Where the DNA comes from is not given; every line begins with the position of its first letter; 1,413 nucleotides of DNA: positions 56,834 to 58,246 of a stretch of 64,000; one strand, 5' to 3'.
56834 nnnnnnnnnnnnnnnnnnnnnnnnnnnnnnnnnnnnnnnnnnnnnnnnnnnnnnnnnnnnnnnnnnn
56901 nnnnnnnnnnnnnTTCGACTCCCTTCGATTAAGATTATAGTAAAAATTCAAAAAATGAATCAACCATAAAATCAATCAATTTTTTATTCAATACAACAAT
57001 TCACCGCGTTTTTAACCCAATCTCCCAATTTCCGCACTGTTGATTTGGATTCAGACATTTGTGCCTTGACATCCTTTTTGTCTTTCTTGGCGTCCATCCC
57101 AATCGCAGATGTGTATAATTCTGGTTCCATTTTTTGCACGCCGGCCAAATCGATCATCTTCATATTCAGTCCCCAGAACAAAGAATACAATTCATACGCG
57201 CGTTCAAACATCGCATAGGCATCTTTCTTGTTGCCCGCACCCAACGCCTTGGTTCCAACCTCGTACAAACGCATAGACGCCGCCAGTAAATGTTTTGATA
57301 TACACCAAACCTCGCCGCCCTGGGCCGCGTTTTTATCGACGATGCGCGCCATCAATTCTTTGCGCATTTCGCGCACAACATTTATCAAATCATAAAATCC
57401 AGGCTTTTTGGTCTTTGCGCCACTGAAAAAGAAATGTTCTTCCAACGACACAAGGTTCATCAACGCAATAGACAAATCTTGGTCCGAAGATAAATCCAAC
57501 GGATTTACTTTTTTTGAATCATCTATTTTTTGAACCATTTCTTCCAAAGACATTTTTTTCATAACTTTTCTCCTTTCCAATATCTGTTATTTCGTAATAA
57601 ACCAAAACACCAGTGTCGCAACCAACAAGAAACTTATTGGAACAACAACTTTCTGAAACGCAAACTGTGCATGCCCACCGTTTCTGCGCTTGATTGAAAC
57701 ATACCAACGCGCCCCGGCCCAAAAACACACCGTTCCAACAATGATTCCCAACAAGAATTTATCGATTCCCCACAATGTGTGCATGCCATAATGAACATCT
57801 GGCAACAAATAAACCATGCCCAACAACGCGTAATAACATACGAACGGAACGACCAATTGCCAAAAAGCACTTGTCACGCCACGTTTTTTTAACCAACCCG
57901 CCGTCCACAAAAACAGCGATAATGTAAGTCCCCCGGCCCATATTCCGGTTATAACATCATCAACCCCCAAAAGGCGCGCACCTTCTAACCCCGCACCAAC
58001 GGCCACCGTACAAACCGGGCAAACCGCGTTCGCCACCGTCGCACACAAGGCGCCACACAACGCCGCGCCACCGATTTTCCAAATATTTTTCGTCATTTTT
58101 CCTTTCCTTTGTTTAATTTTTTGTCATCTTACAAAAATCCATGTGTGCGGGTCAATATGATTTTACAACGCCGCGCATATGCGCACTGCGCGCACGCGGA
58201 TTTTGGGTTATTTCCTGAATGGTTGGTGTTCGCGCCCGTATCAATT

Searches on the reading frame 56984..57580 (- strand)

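Call 3: search_protein_families(library=pfam, proteins=[window:56984-57580:-], max_evalue=0.1)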
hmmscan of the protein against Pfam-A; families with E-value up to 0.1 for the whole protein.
window:56984-57580:- (198 aa): 1 family
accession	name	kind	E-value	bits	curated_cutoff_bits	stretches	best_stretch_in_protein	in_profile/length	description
PF19284.4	Arc_MA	-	0.007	16.9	28.5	1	147-195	22-70/108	Arc MA domain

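Call 4: search_protein_families(library=ncbifam, proteins=[window:56984-57580:-], max_evalue=0.1)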
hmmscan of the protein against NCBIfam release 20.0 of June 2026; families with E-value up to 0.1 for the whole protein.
window:56984-57580:- (198 aa): 1 family
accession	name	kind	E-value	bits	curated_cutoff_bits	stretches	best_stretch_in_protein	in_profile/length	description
NF003156.0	PRK04128.1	equivalog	0.028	14.3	285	1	107-195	71-158/231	1-(5-phosphoribosyl)-5-((5-phosphoribosylamino)methylideneamino)imidazole-4-carboxamide isomerase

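Call 17: search_protein_families(library=phrogs, proteins=[window:56984-57580:-], max_evalue=0.01)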
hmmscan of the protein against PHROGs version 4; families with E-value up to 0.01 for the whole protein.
window:56984-57580:- (198 aa): 0 families

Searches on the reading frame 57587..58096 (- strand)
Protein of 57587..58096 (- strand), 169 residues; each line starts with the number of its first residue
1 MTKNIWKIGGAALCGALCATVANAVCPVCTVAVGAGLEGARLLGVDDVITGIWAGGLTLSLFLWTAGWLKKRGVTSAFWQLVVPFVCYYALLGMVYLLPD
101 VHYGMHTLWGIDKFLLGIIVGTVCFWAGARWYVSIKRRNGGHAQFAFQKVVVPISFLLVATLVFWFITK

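Call 3: search_protein_families(library=pfam, proteins=[window:57587-58096:-], max_evalue=0.1)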
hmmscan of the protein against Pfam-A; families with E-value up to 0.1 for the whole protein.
window:57587-58096:- (169 aa): 0 families

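Call 4: search_protein_families(library=ncbifam, proteins=[window:57587-58096:-], max_evalue=0.1)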
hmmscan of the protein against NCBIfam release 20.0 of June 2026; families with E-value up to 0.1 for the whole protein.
window:57587-58096:- (169 aa): 0 families

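Call 17: search_protein_families(library=phrogs, proteins=[window:57587-58096:-], max_evalue=0.01)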
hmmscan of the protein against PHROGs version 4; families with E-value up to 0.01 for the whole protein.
window:57587-58096:- (169 aa): 0 families

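Call 67: search_solved_structures(query=window:57587-58096:-, max_evalue=10)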
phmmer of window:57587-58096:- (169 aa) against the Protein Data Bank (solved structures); distinct sequences matched with E-value up to 10: 23.
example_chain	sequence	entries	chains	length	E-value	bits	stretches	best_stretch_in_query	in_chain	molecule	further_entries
7fh1_A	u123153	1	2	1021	0.2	14.9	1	46-106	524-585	Meckelin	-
2d7c_A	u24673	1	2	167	1.1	12.5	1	37-90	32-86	Ras-related protein Rab-11A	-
2hv8_A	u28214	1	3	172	1.1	12.4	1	37-90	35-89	Ras-related protein Rab-11A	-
2gzd_A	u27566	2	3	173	1.2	12.4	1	37-90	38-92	Ras-related protein Rab-11A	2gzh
5ez5_A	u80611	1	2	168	1.2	12.3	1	37-90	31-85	Ras-related protein Rab-11A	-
6iy1_A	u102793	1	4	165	1.3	12.3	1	37-90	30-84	Ras-related protein Rab-11A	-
4uj5_A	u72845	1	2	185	1.3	12.2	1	37-90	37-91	RAS-RELATED PROTEIN RAB-11A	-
4uj4_A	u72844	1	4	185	1.3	12.2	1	37-90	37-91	Ras-related protein Rab-11A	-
6iy1_D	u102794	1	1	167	1.3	12.2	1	37-90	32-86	Ras-related protein Rab-11A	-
6iy1_F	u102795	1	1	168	1.3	12.2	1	37-90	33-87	Ras-related protein Rab-11A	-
4uj3_A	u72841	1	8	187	1.3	12.2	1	37-90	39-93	RAS-RELATED PROTEIN RAB-11A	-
4c4p_A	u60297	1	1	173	1.4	12.1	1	37-90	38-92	RAS-RELATED PROTEIN RAB-11A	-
1oiw_A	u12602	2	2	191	1.4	12.1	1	37-90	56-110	RAS-RELATED PROTEIN RAB-11A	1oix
4lwz_A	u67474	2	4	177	1.4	12.1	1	37-90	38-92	Ras-related protein Rab-11A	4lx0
6ixv_E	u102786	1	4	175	1.4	12.1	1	37-90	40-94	Ras-related protein Rab-11A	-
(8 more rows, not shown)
